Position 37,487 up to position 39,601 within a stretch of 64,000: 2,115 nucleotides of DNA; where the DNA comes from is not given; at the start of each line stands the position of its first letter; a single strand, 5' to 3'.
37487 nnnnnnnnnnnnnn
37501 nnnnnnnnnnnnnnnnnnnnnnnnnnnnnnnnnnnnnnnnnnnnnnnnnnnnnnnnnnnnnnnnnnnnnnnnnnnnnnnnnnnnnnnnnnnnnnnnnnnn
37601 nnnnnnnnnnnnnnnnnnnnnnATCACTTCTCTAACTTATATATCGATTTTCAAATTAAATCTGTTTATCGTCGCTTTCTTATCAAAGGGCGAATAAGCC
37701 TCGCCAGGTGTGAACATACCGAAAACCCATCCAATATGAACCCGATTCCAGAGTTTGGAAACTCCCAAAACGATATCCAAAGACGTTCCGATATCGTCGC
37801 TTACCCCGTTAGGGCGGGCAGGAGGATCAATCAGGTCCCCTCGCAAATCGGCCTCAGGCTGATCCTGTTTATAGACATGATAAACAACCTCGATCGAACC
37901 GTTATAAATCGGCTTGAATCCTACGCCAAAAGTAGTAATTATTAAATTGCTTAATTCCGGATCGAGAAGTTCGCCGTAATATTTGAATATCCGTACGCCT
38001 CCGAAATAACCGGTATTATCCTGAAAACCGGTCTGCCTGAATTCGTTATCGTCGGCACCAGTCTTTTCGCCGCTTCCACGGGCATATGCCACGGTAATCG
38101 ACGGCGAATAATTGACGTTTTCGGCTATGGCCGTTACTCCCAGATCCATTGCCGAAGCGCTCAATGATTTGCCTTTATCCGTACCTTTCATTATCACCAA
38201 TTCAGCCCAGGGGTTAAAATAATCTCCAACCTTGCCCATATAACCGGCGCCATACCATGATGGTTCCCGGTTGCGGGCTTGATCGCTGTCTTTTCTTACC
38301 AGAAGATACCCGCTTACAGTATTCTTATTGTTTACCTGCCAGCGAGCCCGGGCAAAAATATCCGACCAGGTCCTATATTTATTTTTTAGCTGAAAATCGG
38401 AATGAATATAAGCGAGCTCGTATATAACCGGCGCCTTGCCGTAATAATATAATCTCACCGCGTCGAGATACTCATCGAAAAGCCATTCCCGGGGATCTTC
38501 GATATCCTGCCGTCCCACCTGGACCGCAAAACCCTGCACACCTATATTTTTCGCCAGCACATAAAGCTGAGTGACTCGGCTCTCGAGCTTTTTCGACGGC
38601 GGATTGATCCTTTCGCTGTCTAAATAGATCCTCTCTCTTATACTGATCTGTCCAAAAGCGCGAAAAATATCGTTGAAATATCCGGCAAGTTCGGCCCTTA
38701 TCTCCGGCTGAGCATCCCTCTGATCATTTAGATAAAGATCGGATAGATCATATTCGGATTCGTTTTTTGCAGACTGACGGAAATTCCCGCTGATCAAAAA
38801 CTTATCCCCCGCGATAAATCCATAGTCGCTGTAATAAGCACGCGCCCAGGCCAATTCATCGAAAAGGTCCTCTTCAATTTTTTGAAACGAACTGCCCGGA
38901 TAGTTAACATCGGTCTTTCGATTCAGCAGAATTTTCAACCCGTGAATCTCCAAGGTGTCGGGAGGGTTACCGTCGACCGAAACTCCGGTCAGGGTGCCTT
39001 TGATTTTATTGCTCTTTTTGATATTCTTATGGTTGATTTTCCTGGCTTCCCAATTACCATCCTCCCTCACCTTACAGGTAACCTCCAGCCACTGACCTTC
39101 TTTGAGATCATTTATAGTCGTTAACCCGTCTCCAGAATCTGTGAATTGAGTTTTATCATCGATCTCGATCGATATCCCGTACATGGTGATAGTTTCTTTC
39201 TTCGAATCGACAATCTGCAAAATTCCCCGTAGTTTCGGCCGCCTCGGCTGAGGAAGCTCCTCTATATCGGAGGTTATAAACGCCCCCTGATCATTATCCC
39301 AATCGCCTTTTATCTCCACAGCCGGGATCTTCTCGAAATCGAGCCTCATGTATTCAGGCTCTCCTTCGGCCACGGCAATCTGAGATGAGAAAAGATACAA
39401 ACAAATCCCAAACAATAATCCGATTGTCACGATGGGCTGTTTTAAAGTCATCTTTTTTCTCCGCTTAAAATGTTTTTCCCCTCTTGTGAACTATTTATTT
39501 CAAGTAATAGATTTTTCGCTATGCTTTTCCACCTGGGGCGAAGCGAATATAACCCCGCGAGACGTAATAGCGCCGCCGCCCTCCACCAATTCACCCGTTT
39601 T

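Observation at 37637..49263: Twelve-kb locus for an apparently undescribed phosphorylated glycoconjugate with dedicated exporter and outer-membrane barrel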

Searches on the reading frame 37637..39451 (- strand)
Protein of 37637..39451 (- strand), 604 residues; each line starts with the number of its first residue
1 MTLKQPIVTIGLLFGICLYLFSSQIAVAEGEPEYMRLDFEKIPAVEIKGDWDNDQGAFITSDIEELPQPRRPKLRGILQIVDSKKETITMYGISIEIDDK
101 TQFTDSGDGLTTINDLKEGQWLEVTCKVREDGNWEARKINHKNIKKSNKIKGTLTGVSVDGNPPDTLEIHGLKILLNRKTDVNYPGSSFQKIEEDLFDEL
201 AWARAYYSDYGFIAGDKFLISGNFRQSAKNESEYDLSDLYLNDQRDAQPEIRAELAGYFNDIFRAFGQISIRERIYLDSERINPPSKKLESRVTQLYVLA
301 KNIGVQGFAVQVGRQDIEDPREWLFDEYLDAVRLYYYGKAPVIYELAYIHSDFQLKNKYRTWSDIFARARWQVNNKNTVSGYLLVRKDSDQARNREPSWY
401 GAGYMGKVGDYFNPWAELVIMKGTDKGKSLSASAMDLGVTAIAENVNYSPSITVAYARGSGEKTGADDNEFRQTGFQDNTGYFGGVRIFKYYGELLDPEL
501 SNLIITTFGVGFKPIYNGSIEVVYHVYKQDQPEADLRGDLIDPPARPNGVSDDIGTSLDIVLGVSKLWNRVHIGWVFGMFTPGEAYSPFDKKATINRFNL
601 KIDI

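Call 3: search_protein_families(library=pfam, proteins=[window:37637-39451:-], max_evalue=0.01)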
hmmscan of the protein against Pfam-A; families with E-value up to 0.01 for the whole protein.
window:37637-39451:- (604 aa): 2 families
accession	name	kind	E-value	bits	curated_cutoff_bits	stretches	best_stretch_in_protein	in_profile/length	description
PF13372.12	Alginate_exp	-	4.6e-25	88.7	25.2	1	241-592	26-387/395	Alginate export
PF18914.6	DUF5666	-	2.3e-08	34.7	27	1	80-139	6-59/60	Domain of unknown function (DUF5666)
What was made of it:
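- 37637..39451 (-): Outer-membrane AlgE-like beta-barrel with a signal peptide and a periplasmic DUF5666 domain. PF13372 88.7 bits and PF18914 34.7 bits (call 3).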

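Call 4: search_protein_families(library=ncbifam, proteins=[window:37637-39451:-], max_evalue=0.01)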
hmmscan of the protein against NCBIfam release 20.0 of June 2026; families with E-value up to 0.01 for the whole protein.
window:37637-39451:- (604 aa): 0 families

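Call 50: search_solved_structures(query=window:37637-39451:-, max_evalue=1)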
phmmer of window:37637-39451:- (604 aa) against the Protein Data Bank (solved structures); distinct sequences matched with E-value up to 1: 3.
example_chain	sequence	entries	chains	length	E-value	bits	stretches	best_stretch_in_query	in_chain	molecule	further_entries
4afk_A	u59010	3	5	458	3.3e-08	35.9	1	429-562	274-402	ALGINATE PRODUCTION PROTEIN ALGE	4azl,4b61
3rbh_A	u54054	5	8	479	3.7e-08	35.7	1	429-562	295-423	Alginate production protein AlgE | Alginate biosynthesis protein AlgE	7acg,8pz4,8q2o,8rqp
4xnk_A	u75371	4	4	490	3.9e-08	35.6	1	429-562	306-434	Alginate production protein AlgE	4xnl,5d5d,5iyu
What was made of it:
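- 37637..39451 (-): AlgE is the only PDB relative, at 3e-8 (call 50).
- On Alginate_exp / AlgE outer-membrane porin family: PDB AlgE matches at 3e-8 over residues 429-562 (call 50).
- Closest known: Alginate secretion porin AlgE. Same: The outer-membrane protein belongs to the same Pfam family (Alginate_exp, 88.7 bits), and AlgE is its only solved relative (calls 3, 50).
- AlgE-type barrels conduct hydrophilic polymers, and no lateral-gate or Lpt-like machinery is present (calls 3, 50).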
